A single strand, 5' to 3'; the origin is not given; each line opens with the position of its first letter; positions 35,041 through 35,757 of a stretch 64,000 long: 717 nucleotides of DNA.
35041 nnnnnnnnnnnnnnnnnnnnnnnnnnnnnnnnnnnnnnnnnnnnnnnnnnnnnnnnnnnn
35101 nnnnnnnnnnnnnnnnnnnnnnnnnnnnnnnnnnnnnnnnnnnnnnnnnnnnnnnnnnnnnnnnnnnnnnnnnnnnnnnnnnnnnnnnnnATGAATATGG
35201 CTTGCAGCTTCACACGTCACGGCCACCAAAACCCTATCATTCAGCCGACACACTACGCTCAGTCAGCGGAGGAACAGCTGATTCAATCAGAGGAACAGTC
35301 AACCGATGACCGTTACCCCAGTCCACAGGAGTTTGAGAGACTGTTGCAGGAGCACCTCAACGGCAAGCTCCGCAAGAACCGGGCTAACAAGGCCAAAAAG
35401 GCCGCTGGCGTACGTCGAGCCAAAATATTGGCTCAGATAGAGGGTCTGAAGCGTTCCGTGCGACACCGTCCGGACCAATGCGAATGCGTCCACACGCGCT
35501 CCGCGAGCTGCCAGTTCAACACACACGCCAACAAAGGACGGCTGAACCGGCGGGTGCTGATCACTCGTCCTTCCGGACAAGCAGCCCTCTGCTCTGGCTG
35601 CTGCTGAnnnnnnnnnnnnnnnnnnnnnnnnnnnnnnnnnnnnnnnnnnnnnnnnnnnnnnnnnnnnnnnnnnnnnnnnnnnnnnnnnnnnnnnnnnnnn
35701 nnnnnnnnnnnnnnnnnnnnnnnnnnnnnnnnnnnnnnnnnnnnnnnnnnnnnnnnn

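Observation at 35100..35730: GC-rich islet between thrS and a P-type ATPase encoding a strongly SD-led basic Cys-rich 139-aa protein with its own terminator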

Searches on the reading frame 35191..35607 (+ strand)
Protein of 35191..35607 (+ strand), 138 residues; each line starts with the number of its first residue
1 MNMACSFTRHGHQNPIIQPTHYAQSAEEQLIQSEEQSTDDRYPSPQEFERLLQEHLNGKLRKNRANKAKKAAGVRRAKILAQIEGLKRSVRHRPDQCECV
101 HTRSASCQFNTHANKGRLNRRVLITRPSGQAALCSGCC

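Call 6: search_protein_families(library=pfam, proteins=[window:35191-35607:+], max_evalue=10)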
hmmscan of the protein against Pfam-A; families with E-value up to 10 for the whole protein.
window:35191-35607:+ (138 aa): 2 families
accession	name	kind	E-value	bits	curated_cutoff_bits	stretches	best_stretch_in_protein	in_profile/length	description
PF15079.11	Tsc35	-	0.055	13.5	27.7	1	45-121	123-198/205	Testis-specific protein 35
PF22163.1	SipA_2nd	-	0.2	12.3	27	1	35-118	36-116/136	Salmonella Invasion protein A, C-terminal actin binding domain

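Call 9: find_homologous_proteins(query=window:35191-35604:+, max_evalue=0.01)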
Query window:35191-35604:+: 5 candidates shared short words with the query, none scored E <= 0.01.
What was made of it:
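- Tried and rejected: Nothing (call 9).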

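Call 16: find_related_loci(query=window:35191-35604:+, collection=viral_contigs, flank=5000)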
Query window:35191-35604:+ (138 aa) in viral_contigs; peptide patterns used: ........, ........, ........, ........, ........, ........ (x = any residue, [..] = any of these).
19 stretches matched a pattern, but none encodes a relative of the query by tblastn (E <= 1e-3).

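Call 20: search_protein_representatives(protein=window:35191-35604:+)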
Query: 138 residues. Proteins with E-value up to 0.001 (for the whole library): 2; up to 1e-10: 1; up to 1e-30: 0. The best 2 are listed.
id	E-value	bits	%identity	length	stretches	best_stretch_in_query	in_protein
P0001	1.3e-18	83.8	47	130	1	11-138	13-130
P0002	3.5e-07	46.9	45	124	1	86-138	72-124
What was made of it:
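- Call 20: 2 homologues among 1.84e9 proteins.
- Tried and rejected: The exhaustive phmmer search was needed to find the first homologues (call 20).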

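Call 24: find_encoding_contigs(protein=P0001, flank=10000, max_places=10)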
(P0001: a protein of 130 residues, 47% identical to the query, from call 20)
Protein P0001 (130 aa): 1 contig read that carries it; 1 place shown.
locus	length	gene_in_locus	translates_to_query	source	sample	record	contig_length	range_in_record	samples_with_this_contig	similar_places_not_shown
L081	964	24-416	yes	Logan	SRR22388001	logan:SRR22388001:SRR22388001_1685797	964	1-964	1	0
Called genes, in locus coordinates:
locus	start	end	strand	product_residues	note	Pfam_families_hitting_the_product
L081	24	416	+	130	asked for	-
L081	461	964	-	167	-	?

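Call 25: find_encoding_contigs(protein=P0002, flank=10000, max_places=10)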
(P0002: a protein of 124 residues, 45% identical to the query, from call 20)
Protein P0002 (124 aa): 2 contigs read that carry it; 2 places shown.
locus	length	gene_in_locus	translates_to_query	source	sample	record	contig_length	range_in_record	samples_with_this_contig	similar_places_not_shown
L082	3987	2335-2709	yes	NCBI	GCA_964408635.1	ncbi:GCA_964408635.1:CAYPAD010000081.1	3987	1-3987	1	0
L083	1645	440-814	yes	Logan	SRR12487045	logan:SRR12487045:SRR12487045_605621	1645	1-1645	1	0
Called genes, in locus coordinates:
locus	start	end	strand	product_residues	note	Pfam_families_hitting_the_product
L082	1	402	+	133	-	?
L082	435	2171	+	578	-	PF07973:tRNA_SAD, PF00587:tRNA-synt_2b, PF03129:HGTP_anticodon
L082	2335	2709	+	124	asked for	-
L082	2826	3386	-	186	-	PF00565:SNase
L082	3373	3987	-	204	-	?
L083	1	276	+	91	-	?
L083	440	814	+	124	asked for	-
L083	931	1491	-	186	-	PF00565:SNase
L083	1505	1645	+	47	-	?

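Call 30: find_related_loci(query=A1, collection=metagenome_contigs, flank=10000)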
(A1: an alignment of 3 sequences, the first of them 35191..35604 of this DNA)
Query A1 (138 aa) in metagenome_contigs; peptide patterns used: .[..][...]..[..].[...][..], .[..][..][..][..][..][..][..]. (x = any residue, [..] = any of these).
215 stretches matched a pattern; 1 encode a relative of the query (tblastn E <= 1e-3); 1 distinct loci.
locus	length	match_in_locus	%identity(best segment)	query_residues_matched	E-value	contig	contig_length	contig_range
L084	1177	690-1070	40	4-138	8e-24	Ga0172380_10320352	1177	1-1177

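Call 31: find_homologous_proteins(query=A1, max_evalue=0.01)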
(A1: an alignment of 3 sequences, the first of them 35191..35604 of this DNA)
Query A1 (3 sequences) (138 aa, profile of the alignment): 3 proteins with E <= 0.01 among 797 candidates.
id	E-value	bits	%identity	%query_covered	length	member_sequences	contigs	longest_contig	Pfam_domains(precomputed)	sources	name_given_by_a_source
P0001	1.4e-63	231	41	100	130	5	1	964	-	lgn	-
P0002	3.4e-46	175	48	36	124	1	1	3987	-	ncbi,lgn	-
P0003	3.3e-34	136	50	35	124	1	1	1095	-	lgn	-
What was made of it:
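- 35191..35607 (+): CDS of X, 138 aa plus stop. Residues about 1-20 form an N-terminal motif, about 25-91 a helix, and 93-138 a Cys-rich domain (C97, C99, C107, C134 and C138 invariant). Homologues at E = 1.3e-18 and 3.5e-7 (call 20) and in the profile search (call 31).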

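Call 33: find_encoding_contigs(protein=P0003, flank=10000)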
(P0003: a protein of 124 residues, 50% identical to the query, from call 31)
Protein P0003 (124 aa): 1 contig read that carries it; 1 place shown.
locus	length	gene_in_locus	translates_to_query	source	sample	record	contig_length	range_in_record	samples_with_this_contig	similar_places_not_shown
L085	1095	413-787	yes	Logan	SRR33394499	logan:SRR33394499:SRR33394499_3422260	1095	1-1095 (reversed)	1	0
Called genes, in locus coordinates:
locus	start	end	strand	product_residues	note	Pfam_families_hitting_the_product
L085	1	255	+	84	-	?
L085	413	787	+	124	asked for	-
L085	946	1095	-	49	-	?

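Call 43: search_protein_families(library=ncbifam, alignment_id=A2, max_evalue=10)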
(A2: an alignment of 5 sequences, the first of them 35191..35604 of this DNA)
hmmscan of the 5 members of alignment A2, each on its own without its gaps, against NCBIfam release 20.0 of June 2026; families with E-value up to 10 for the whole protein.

A. member 1, window:35191-35604:+ (138 aa): 1 family
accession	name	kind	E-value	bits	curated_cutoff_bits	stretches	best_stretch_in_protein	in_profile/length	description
NF003142.0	PRK04057.1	equivalog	0.035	13.3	198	1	25-80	131-186/210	30S ribosomal protein S3ae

B. families by the number of members that match (of 5 scanned): 4 families
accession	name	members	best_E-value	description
NF053839.1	CPFASynBruc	2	0.073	cyclopropane fatty acid synthase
NF003142.0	PRK04057.1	1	0.035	30S ribosomal protein S3ae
NF047751.1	HepT_toxin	1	0.043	type VII toxin-antitoxin system HepT family RNase toxin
NF047336.1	conj_memb_RcgA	1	0.18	RcgA family putative transporter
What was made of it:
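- On RiPP precursor (SCIFF/ranthipeptide, NHLP, lanthipeptide): No relevant NCBIfam or Pfam hit at E up to 10 (calls 6, 43).
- Closest known: Small Cys4-type zinc-binding proteins. Different: No Pfam or NCBIfam hit (calls 6, 43).
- Closest known: Genes downstream of thrS in many bacteria. Different: No similarity to IF3, L35 or L20 models (calls 6, 43).
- No NCBIfam or Pfam hit to any precursor family, even at E up to 10 (calls 6, 43).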

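Call 44: search_protein_families(library=phrogs, alignment_id=A2, max_evalue=10)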
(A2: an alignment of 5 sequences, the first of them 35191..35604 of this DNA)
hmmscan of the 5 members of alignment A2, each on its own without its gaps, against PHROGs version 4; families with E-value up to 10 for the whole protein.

A. member 1, window:35191-35604:+ (138 aa): 0 families

B. families by the number of members that match (of 5 scanned): 7 families
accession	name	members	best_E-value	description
phrog_32627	-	2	0.38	-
phrog_3424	-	1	0.056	-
phrog_18347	-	1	0.059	-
phrog_36328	-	1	0.098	-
phrog_8519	-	1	0.2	cysteine protease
phrog_18219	-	1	0.24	-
phrog_11867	-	1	0.33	-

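Call 45: search_solved_structures(query=A2, max_evalue=10)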
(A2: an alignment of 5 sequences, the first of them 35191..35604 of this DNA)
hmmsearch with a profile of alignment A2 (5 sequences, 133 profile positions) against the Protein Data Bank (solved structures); distinct sequences matched with E-value up to 10: 3.
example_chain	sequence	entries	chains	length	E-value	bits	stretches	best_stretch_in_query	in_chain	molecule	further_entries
2h8l_A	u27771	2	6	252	1.4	12.6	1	6-57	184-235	Protein disulfide-isomerase A3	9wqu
6z1p_AH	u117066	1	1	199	2.5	11.7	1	47-117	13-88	mL40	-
6hd0_G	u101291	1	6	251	3.3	11.3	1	38-85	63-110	Plant UBX domain-containing protein 1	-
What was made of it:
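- On Zinc-ribbon / Cys4 zinc-finger proteins: No Pfam, NCBIfam or PDB-sequence match (calls 6, 43, 45).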

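Call 47: predict_structure(alignment_id=A4)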
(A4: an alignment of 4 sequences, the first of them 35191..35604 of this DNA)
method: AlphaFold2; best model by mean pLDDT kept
length: 138 residues; sequences in the alignment: 4
mean_pLDDT: 60.6   pTM: 0.31
mean pLDDT of the five models: 60.6, 57.5, 57.3, 56.5, 55.2
residues with pLDDT >= 90: 27; 70-90: 18; 50-70: 24; < 50: 69
segments of 3 or more residues with pLDDT < 50: 1-23, 93-138
pLDDT, mean of each block of 10 residues (from residue 1): 41 44 54 57 84 94 92 89 75 48 43 40 44 39
secondary structure, 60 per line:
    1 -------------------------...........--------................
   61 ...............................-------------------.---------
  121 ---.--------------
elements in order: H26-36 H45-91

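Call 49: find_related_loci(query=A2, collection=viral_contigs)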
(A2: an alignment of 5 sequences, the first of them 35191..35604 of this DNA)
Query A2 (138 aa) in viral_contigs; peptide patterns used: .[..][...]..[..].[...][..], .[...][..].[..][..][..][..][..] (x = any residue, [..] = any of these).
10 stretches matched a pattern, but none encodes a relative of the query by tblastn (E <= 1e-3).

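Call 56: search_protein_families(library=padloc, alignment_id=A2, max_evalue=1)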
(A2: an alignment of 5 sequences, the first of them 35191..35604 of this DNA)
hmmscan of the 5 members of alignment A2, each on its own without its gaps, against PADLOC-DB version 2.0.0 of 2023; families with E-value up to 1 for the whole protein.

A. member 1, window:35191-35604:+ (138 aa): 1 family
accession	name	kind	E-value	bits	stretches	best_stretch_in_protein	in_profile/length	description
PDLC00813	Cyclase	-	0.023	11.9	1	28-131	298-399/417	oligonucleotide-cyclase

B. families by the number of members that match (of 5 scanned): 1 family
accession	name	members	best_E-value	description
PDLC00813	Cyclase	1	0.023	oligonucleotide-cyclase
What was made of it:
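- Checked: Confirmed (calls 6, 43-45, 56).
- Tried and rejected: Pfam, NCBIfam, PHROGs, PADLOC and PDB-sequence searches, with the single protein and with the family alignment, gave nothing above noise (calls 6, 43-45, 56).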

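Call 57: search_dna_similar(query=window:35191-35604:+, collection=phages, mode=protein, max_evalue=1)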
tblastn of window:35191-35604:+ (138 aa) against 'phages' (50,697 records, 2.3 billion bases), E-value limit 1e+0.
No match.

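Call 58: search_dna_similar(query=window:35191-35604:+, collection=plasmids, mode=protein, max_evalue=1)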
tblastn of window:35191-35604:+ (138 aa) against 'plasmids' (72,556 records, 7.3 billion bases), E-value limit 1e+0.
Records with a match: 1; places in all: 1; records where one place covers at least 80% of the query: 0.
Best place of each record, by identity: <60% 1.
By first word of the organism name: Rhizobium 1.
By predicted mobility (MOB-suite, as given by PLSDB): conjugative 1.
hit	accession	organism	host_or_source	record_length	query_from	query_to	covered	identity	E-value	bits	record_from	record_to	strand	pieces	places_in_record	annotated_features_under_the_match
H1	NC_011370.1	Rhizobium leguminosarum bv. trifolii WSM2304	-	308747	86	127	30%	40.9%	5e-1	37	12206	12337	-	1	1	SDR family oxidoreductase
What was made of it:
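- On Horizontally acquired genomic islet: No hits in viral contigs, phage records or plasmid records (calls 16, 49, 57, 58).
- No phage or plasmid homologues (calls 16, 49, 57, 58).
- Tried and rejected: Viral contigs (twice), phage records and plasmid records held no relatives (calls 16, 49, 57, 58).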

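Call 59: list_cluster_members(proteins=[P0001, P0002, P0003, L084:678-1070:+, window:35191-35604:+])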
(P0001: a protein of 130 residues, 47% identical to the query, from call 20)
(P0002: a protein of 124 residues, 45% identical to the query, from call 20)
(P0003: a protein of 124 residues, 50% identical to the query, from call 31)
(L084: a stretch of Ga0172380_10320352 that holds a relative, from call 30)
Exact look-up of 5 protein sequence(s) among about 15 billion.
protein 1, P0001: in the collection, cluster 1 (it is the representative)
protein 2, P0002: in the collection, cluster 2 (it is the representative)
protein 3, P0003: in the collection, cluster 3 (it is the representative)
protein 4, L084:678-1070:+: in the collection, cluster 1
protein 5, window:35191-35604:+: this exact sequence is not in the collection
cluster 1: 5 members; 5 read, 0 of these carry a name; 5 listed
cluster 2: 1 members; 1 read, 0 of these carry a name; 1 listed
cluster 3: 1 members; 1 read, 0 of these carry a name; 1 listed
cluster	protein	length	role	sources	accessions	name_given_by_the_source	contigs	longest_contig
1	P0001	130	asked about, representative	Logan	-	-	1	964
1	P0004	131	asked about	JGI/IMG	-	-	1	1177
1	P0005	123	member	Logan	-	-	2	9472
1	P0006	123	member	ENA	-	-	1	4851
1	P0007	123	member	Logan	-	-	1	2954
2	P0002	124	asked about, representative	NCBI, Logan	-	-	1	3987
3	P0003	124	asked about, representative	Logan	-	-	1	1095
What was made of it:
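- Closest known: Lineage-restricted unknown gene families of Patescibacteria. Different: This family is far rarer, with three subgroups and fewer than ten distinct sequences in 15 billion proteins (calls 20, 31, 59).
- Calls 31 and 59: further members.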

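Call 60: find_encoding_contigs(protein=P0005, flank=10000)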
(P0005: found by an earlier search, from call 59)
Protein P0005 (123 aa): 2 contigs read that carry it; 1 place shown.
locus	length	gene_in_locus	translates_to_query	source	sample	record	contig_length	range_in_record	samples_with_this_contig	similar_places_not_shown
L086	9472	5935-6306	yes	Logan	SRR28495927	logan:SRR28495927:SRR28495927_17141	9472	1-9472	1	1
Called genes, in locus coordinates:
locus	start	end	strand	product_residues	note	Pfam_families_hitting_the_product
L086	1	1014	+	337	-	?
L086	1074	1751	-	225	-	PF06161:DUF975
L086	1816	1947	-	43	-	-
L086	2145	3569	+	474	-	PF13196:DUF4012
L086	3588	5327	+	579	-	PF07973:tRNA_SAD, PF00587:tRNA-synt_2b, PF03129:HGTP_anticodon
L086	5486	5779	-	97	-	-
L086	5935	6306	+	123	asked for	-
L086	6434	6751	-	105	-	PF12647:RNHCP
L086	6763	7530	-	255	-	PF00459:Inositol_P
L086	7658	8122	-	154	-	-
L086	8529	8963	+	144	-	-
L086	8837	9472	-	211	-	?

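Call 61: find_encoding_contigs(protein=P0006, flank=10000)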
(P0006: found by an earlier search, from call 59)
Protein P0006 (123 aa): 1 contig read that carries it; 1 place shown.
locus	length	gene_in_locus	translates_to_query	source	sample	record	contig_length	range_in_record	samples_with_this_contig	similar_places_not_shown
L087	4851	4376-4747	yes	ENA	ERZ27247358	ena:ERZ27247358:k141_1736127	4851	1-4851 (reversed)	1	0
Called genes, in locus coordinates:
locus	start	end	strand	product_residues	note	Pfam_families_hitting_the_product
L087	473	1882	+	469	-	PF13196:DUF4012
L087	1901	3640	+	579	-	PF07973:tRNA_SAD, PF00587:tRNA-synt_2b, PF03129:HGTP_anticodon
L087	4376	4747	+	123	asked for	-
